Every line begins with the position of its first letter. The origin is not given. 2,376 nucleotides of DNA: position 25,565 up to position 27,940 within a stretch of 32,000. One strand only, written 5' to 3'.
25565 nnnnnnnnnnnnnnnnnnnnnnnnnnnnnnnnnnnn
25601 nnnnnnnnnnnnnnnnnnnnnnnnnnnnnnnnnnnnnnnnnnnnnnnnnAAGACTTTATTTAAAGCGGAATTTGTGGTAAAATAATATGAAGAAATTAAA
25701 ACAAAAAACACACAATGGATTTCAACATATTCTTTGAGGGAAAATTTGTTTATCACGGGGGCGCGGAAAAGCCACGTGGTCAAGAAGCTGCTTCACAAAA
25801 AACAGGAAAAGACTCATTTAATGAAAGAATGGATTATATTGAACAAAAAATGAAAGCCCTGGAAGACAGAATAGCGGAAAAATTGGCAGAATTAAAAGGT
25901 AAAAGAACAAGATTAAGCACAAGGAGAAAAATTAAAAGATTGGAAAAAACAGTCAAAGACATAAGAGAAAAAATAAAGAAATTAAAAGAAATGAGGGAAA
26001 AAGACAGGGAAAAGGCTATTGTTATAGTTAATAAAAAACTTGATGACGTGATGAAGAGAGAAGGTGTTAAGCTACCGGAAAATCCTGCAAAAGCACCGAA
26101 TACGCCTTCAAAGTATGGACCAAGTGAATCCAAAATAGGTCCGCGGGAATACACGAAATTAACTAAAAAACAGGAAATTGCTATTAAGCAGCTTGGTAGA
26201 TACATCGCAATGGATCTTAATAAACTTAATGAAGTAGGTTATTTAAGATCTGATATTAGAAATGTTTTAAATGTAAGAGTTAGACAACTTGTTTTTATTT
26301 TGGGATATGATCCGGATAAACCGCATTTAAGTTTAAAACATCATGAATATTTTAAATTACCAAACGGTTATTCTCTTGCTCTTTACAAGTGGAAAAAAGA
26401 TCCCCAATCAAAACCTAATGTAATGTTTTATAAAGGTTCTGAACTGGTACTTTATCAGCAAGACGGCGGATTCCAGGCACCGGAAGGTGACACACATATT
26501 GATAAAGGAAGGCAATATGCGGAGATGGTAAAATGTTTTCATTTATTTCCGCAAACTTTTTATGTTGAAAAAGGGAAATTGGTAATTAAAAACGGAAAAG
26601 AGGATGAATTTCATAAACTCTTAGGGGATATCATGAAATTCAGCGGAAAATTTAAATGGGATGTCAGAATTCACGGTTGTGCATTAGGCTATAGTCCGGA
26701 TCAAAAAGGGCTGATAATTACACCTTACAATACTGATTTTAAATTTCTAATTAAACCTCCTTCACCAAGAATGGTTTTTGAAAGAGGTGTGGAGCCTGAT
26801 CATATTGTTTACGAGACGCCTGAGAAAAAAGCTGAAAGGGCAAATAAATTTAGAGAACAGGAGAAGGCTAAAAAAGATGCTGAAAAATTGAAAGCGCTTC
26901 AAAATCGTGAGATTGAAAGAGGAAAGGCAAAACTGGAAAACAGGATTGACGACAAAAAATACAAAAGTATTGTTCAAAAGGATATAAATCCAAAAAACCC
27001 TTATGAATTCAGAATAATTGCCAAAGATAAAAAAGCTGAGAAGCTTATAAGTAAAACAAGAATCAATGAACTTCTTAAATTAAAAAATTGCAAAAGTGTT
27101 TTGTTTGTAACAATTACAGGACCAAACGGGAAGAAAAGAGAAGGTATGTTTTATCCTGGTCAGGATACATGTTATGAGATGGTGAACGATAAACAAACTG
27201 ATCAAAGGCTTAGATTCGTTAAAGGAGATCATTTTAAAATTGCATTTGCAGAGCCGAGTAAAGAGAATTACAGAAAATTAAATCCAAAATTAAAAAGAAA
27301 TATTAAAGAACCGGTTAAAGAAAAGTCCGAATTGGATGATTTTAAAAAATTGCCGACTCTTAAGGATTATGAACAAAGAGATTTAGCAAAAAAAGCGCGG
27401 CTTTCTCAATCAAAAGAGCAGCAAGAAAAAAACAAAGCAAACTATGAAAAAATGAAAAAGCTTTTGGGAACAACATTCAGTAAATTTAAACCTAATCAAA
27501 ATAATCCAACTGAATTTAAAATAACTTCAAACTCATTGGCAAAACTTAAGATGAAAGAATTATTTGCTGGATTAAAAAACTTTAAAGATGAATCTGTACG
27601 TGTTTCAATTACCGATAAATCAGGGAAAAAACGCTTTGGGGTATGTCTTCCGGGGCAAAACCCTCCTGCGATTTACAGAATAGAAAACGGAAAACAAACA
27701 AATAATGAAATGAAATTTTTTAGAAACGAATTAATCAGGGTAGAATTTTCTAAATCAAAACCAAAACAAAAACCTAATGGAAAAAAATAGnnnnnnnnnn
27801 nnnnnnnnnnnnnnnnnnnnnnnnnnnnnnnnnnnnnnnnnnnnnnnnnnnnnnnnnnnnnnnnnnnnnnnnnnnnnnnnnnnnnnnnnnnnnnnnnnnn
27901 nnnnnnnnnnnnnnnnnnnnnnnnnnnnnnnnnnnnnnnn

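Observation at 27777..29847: Two adjacent paralogues, each fusing three TrbC/VirB2-like pilin modules into one polypeptide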

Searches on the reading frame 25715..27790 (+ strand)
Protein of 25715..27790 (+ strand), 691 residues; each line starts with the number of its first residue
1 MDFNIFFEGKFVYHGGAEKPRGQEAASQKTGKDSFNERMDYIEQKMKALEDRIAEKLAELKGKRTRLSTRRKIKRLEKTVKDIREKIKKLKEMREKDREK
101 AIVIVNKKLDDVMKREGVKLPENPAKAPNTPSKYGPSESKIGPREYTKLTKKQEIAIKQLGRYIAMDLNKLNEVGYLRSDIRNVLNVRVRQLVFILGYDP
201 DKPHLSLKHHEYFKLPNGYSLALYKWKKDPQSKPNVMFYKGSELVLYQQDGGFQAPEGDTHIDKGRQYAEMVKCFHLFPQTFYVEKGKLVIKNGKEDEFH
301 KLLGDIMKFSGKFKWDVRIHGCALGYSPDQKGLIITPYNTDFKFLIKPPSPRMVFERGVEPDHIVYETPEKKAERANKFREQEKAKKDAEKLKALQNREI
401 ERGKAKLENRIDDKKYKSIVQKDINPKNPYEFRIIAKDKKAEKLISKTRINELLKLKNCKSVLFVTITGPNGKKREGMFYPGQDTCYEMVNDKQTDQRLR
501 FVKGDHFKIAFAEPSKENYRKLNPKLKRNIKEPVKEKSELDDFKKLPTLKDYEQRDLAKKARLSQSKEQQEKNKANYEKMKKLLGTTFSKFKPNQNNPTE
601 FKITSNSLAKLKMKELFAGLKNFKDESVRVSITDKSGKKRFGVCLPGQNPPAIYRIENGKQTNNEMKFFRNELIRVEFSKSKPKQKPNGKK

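Call 4: search_protein_families(library=pfam, proteins=[window:25715-27790:+], max_evalue=1)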
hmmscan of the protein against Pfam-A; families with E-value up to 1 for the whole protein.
window:25715-27790:+ (691 aa): 2 families
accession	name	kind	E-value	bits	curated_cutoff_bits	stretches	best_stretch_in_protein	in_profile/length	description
PF08946.15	Osmo_CC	-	0.089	13.5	24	1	36-70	11-41/46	Osmosensory transporter coiled coil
PF23314.1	TASOR_alpha-beta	-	0.14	12.7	27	1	430-470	45-83/95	TASOR alpha/beta domain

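Call 76: search_protein_families(library=ncbifam, proteins=[window:25715-27790:+], max_evalue=0.01)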
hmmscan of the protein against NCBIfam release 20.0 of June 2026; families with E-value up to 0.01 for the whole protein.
window:25715-27790:+ (691 aa): 0 families
